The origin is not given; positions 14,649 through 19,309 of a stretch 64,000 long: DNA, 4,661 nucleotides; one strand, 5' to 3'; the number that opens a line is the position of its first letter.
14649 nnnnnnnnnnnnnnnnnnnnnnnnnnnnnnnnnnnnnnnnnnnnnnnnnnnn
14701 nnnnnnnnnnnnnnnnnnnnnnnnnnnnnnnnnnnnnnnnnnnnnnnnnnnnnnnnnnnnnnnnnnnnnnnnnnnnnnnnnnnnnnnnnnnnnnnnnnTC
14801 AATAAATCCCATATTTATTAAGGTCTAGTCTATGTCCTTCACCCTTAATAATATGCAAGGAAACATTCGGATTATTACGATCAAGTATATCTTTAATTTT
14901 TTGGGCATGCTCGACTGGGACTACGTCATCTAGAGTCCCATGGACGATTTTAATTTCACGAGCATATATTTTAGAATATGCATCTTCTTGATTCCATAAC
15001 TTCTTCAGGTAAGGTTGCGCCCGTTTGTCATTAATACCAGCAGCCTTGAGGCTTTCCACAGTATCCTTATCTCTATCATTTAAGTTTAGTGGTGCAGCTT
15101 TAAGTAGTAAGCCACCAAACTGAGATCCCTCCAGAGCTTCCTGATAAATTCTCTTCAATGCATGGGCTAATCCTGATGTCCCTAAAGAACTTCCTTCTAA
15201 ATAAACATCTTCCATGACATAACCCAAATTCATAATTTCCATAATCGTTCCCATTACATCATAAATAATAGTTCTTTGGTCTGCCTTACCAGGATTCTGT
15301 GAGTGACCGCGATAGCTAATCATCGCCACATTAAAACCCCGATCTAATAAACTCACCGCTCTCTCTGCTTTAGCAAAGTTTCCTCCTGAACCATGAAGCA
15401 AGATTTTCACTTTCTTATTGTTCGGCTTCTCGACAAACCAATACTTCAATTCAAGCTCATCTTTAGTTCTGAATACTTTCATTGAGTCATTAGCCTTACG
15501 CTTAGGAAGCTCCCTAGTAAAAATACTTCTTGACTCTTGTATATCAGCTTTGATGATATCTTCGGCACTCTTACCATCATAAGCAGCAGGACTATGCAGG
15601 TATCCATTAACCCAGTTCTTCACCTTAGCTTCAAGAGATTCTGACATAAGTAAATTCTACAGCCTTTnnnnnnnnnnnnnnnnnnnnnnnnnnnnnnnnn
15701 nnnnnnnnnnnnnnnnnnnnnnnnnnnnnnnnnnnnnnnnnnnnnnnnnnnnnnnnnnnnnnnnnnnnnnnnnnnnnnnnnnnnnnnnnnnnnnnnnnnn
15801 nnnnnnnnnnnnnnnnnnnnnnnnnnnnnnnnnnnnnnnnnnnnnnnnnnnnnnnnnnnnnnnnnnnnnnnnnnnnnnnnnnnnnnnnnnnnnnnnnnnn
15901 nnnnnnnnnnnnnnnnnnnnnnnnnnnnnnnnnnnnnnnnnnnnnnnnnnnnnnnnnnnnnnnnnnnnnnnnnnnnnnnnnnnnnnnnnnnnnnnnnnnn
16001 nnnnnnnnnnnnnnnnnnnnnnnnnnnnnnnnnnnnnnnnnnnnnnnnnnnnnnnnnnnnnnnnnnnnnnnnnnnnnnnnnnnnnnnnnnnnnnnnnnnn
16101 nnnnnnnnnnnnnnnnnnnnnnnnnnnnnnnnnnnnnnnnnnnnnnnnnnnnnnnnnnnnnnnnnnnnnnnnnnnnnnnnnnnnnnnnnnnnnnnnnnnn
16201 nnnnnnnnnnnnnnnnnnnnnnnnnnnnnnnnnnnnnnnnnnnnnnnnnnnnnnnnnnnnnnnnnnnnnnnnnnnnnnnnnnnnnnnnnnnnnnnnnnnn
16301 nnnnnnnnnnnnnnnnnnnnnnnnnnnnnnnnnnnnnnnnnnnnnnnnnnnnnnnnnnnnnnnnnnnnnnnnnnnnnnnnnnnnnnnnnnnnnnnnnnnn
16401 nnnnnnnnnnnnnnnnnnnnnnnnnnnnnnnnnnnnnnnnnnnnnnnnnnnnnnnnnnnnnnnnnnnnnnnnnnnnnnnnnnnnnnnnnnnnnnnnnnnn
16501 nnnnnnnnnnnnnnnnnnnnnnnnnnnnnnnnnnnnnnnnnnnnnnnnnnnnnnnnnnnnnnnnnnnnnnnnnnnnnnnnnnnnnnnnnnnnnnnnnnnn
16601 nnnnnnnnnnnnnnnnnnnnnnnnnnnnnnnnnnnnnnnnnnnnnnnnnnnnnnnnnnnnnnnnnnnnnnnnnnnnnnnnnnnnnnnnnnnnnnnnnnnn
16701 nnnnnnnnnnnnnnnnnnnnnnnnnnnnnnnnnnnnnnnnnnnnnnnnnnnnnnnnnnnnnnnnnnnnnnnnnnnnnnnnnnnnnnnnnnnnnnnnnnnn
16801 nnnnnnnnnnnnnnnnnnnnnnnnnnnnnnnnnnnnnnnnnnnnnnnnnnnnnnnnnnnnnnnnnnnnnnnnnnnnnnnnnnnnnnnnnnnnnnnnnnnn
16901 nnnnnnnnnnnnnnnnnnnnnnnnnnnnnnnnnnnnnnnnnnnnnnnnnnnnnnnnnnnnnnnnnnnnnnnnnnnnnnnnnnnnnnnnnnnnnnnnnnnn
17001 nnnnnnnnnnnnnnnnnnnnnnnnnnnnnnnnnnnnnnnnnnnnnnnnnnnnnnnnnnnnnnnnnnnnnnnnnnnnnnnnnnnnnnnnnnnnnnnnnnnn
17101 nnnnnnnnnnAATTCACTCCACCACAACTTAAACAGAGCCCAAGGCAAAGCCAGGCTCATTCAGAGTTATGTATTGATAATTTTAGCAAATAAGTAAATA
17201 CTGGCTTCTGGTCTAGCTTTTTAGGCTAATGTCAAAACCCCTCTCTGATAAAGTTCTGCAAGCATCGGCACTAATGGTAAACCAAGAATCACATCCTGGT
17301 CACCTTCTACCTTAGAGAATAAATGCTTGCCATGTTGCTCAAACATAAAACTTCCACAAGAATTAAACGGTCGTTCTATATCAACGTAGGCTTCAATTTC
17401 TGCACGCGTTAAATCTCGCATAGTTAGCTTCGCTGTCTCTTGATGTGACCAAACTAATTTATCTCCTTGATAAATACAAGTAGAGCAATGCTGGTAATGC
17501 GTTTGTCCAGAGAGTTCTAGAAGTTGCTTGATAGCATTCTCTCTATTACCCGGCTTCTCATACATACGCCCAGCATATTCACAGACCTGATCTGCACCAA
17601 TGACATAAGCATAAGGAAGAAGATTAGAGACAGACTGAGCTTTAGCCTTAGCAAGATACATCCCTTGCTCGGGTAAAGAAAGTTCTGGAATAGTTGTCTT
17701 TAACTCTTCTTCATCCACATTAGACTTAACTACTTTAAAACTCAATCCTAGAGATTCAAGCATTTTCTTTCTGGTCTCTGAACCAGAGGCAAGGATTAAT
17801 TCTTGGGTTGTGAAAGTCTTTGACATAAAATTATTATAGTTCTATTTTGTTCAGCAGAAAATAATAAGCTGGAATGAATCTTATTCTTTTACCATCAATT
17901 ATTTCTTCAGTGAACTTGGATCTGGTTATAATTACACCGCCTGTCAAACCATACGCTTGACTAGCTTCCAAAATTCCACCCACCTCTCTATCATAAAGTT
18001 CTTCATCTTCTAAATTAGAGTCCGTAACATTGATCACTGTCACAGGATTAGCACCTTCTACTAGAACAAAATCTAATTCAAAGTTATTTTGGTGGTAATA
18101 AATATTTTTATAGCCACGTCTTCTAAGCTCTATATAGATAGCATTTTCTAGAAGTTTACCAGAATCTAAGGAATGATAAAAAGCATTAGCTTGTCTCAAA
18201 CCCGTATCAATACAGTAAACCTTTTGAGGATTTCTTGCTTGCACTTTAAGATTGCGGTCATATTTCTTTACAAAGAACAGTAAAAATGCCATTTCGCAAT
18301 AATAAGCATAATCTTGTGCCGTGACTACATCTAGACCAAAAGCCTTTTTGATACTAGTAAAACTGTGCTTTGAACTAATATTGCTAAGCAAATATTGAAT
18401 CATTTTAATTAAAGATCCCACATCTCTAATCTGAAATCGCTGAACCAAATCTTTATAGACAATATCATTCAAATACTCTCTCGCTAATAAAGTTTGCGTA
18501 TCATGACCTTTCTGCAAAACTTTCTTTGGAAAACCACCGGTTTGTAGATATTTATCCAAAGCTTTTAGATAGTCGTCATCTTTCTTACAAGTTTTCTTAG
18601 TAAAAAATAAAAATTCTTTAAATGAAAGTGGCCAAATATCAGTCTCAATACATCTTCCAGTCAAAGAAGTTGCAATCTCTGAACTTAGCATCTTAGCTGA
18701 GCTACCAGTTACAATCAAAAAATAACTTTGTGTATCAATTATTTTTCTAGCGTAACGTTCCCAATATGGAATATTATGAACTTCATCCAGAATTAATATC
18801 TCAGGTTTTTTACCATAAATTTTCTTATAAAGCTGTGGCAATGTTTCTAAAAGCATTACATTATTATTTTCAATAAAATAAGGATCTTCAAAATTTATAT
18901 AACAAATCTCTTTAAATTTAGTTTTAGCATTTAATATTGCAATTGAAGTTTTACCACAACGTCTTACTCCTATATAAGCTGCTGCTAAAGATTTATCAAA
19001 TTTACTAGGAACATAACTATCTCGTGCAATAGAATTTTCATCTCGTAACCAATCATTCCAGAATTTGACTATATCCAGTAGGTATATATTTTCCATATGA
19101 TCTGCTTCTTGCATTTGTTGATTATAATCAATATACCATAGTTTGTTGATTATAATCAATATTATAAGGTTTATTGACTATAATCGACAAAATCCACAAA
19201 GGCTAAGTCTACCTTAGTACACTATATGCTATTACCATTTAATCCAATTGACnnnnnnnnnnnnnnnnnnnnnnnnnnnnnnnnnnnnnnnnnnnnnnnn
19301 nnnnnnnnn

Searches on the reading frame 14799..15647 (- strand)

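Call 44: search_protein_families(library=pfam, proteins=[window:14799-15647:-], max_evalue=0.00001)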
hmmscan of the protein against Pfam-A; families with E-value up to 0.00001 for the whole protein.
window:14799-15647:- (282 aa): 2 families
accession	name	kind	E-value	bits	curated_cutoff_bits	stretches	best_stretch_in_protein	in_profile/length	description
PF00326.27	Peptidase_S9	-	5.3e-08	33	22.6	1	98-275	7-190/213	Prolyl oligopeptidase family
PF02230.22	Abhydrolase_2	-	6.5e-06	26.6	23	0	231-275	158-202/217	Phospholipase/Carboxylesterase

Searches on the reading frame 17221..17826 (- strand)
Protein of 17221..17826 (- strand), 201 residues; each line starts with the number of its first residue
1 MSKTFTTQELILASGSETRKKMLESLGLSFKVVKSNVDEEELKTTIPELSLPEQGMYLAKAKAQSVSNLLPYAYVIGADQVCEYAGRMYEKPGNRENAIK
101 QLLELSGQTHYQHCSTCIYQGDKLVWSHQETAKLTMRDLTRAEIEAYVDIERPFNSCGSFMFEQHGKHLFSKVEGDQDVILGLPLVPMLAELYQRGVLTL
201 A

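Call 45: search_protein_families(library=pfam, proteins=[window:17221-17826:-], max_evalue=0.00001)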
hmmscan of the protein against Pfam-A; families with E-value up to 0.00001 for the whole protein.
window:17221-17826:- (201 aa): 1 family
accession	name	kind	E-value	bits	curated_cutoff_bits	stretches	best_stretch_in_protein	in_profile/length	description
PF02545.19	Maf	-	1.5e-44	152.3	27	1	9-193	1-185/187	Maf-like protein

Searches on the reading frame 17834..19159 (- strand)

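Call 45: search_protein_families(library=pfam, proteins=[window:17834-19159:-], max_evalue=0.00001)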
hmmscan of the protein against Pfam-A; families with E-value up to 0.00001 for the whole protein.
window:17834-19159:- (441 aa): 2 families
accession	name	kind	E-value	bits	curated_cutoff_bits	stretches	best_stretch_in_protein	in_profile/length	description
PF13173.12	AAA_14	-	7.1e-32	110.6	27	1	61-184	6-129/129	AAA domain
PF13635.12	DUF4143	-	3.5e-22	79.3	28.1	1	236-378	2-157/160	Domain of unknown function (DUF4143)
